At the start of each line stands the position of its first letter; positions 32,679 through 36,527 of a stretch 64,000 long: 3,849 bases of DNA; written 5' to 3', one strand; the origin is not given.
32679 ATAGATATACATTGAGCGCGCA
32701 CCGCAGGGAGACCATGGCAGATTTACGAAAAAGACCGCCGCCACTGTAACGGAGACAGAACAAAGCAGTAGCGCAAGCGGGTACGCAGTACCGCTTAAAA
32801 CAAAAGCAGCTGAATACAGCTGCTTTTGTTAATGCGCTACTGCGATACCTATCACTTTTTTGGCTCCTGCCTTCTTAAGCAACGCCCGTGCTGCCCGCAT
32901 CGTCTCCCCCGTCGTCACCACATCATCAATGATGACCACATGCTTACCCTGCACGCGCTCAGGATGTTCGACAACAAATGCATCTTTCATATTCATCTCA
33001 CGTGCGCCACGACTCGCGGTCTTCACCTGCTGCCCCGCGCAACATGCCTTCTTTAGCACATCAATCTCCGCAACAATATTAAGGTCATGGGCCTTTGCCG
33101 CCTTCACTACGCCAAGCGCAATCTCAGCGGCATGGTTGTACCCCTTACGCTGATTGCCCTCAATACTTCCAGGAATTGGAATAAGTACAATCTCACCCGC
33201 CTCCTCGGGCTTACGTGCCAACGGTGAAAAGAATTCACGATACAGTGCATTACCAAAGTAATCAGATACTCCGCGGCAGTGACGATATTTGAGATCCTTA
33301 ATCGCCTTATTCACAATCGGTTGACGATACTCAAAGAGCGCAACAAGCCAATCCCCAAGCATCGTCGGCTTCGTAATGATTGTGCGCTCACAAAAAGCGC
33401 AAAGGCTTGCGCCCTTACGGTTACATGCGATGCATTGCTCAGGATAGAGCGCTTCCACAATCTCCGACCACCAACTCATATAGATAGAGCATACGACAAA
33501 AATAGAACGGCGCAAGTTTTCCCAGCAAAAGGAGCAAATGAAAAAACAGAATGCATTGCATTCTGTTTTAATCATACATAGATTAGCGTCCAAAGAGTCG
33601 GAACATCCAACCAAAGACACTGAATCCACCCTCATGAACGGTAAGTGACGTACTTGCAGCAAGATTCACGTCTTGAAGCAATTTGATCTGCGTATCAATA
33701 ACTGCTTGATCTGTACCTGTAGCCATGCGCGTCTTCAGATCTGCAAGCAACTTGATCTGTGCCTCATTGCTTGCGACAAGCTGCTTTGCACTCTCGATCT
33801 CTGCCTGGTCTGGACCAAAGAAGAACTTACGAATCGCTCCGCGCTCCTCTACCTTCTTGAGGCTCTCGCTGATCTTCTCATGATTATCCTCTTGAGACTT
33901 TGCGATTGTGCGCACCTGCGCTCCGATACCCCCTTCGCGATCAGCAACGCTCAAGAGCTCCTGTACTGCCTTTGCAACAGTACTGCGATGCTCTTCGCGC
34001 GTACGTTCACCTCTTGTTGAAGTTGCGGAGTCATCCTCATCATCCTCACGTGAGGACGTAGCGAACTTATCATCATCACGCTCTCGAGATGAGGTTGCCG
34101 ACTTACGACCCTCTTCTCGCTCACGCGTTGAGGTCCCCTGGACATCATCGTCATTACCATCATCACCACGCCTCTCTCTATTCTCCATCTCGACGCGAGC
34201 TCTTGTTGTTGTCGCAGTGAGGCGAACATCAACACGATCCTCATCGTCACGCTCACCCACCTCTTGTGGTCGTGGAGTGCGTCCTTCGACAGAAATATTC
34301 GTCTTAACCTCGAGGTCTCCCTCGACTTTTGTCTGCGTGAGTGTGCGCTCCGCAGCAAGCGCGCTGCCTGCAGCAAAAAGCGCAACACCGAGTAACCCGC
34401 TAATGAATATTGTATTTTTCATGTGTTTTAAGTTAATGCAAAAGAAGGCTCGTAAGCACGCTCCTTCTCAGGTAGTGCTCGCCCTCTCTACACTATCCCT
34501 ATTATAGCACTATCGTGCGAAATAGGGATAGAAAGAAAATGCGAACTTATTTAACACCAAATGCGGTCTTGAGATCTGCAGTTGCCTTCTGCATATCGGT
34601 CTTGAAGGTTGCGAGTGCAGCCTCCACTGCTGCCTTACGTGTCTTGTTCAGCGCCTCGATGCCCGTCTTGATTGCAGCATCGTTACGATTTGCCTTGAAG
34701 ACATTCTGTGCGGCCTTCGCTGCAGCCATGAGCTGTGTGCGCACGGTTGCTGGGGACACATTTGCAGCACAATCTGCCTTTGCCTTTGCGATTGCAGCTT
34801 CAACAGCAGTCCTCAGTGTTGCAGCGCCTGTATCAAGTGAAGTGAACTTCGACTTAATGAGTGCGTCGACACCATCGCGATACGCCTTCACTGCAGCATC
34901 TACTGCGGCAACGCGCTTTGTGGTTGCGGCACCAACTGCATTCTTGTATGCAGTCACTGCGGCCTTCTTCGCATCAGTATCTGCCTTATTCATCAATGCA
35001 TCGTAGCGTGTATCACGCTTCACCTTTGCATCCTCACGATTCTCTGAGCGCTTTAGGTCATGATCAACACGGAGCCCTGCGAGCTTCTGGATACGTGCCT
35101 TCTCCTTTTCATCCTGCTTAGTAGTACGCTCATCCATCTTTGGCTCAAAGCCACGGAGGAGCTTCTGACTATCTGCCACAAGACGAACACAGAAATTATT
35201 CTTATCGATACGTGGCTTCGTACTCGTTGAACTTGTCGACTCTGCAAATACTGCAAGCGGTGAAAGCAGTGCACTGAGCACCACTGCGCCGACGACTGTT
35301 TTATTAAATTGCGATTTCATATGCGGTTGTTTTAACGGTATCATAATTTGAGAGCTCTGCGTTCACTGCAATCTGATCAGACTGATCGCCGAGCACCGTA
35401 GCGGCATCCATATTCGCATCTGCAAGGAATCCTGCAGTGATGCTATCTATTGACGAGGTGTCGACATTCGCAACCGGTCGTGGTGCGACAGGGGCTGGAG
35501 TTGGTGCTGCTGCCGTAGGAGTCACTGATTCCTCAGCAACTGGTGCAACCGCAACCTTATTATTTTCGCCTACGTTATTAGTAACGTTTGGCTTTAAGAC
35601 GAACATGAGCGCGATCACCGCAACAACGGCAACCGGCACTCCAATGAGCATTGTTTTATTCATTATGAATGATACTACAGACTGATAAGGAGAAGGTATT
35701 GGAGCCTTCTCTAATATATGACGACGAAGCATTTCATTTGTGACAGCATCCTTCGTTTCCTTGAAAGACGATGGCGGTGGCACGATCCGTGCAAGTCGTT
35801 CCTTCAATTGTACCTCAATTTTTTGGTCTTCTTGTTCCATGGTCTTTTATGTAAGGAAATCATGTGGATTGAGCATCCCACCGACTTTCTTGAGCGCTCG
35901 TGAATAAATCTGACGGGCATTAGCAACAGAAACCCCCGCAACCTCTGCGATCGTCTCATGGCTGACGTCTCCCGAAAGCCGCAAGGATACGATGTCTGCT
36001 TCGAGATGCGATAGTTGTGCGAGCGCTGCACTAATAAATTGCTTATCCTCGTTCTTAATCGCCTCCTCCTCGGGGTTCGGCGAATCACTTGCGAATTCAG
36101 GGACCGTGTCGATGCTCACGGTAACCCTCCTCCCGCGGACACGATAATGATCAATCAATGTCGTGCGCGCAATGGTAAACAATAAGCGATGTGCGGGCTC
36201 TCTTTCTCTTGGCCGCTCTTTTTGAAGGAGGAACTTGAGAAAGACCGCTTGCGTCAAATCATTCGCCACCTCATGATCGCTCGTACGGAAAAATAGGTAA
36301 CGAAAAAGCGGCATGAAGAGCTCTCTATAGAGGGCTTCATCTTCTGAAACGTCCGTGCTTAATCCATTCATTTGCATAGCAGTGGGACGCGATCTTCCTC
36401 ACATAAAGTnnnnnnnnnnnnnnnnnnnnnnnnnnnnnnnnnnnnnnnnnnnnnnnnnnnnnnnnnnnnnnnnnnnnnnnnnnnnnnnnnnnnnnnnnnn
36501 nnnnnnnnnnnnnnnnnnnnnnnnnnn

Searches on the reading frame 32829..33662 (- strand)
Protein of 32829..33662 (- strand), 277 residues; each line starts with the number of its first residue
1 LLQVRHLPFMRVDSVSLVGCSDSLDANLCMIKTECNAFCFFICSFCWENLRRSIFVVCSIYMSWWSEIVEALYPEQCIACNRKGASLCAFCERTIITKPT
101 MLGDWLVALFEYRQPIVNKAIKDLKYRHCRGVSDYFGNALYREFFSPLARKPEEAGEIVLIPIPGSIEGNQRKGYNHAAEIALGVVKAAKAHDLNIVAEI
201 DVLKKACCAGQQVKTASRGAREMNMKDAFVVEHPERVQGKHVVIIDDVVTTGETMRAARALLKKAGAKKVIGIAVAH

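Call 58: search_protein_families(library=pfam, proteins=[window:32829-33662:-], max_evalue=0.001)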
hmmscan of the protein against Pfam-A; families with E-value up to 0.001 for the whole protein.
window:32829-33662:- (277 aa): 2 families
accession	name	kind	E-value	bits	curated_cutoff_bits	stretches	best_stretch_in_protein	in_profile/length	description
PF00156.33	Pribosyltran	-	4.9e-11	42.6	26.3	1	224-276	70-123/158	Phosphoribosyl transferase domain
PF18912.6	DZR_2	-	0.00056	20.1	27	1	69-97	2-35/56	Double zinc ribbon domain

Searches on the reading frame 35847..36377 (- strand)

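Call 58: search_protein_families(library=pfam, proteins=[window:35847-36377:-], max_evalue=0.001)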
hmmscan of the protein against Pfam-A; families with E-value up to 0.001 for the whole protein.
window:35847-36377:- (176 aa): 3 families
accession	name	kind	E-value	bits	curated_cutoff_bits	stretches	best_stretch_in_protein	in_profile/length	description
PF04545.22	Sigma70_r4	-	8.1e-09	35.3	24.1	1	118-165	1-48/50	Sigma-70, region 4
PF08281.18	Sigma70_r4_2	-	7.7e-07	29.1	25.7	1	116-164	5-53/54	Sigma-70, region 4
PF04542.20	Sigma70_r2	-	8.8e-07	29.1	24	1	17-83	2-70/71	Sigma-70 region 2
